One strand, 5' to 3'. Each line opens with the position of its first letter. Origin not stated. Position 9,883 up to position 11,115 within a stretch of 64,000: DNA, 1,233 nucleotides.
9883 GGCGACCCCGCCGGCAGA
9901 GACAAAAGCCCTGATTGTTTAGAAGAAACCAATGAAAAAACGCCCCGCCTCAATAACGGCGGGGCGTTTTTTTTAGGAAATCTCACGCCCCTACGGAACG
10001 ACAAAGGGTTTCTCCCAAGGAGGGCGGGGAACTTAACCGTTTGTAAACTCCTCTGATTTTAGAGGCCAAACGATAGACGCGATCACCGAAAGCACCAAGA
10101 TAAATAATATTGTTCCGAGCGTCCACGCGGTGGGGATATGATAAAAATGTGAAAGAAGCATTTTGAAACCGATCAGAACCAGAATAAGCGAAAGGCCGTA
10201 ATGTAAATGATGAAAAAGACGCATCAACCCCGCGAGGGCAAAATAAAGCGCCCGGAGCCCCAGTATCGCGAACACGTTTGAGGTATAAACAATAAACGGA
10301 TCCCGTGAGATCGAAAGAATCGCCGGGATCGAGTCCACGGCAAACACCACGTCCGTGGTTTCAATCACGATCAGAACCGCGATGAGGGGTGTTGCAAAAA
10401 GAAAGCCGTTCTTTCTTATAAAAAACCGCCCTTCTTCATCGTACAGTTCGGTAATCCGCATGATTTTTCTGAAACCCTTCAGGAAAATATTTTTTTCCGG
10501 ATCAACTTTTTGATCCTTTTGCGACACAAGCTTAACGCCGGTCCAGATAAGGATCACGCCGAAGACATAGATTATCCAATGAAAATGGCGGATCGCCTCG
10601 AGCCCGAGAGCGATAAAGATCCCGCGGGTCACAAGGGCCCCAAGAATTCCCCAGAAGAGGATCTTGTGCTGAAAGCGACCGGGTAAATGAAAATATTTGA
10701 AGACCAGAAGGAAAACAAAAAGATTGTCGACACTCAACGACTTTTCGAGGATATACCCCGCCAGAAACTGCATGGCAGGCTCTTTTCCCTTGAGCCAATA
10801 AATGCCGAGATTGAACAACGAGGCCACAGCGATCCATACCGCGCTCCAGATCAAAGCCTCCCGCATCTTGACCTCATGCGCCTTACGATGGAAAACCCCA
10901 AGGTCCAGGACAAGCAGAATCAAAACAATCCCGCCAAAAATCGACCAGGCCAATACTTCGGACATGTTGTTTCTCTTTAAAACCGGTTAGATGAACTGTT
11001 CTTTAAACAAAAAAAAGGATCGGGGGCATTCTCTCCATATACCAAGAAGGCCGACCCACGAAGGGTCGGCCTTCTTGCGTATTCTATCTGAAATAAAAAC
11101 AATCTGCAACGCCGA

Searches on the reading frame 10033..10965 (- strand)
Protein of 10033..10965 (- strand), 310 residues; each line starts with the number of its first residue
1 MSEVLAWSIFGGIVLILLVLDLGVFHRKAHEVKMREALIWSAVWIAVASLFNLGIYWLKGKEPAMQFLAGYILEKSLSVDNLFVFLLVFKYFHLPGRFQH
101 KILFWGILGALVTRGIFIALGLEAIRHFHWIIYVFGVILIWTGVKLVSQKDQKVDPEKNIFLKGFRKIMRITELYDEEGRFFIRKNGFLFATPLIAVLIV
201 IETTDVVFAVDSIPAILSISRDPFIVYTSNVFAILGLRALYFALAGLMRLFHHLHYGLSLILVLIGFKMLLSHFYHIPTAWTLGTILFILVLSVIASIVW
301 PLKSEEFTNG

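Call 10: find_encoding_contigs(protein=window:10033-10965:-, flank=10000, max_places=6)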
Protein window:10033-10965:- (310 aa): no gene with exactly this product is on record in the collection.
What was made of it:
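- Tried and rejected: Not on record (call 10).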

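Call 54: search_protein_families(library=pfam, proteins=[window:10033-10965:-], max_evalue=0.001)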
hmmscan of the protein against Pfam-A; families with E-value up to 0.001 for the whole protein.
window:10033-10965:- (310 aa): 1 family
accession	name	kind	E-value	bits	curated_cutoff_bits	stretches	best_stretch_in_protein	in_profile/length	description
PF03741.22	TerC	-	8.1e-51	172.7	27.8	1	69-272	2-177/178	Integral membrane protein TerC family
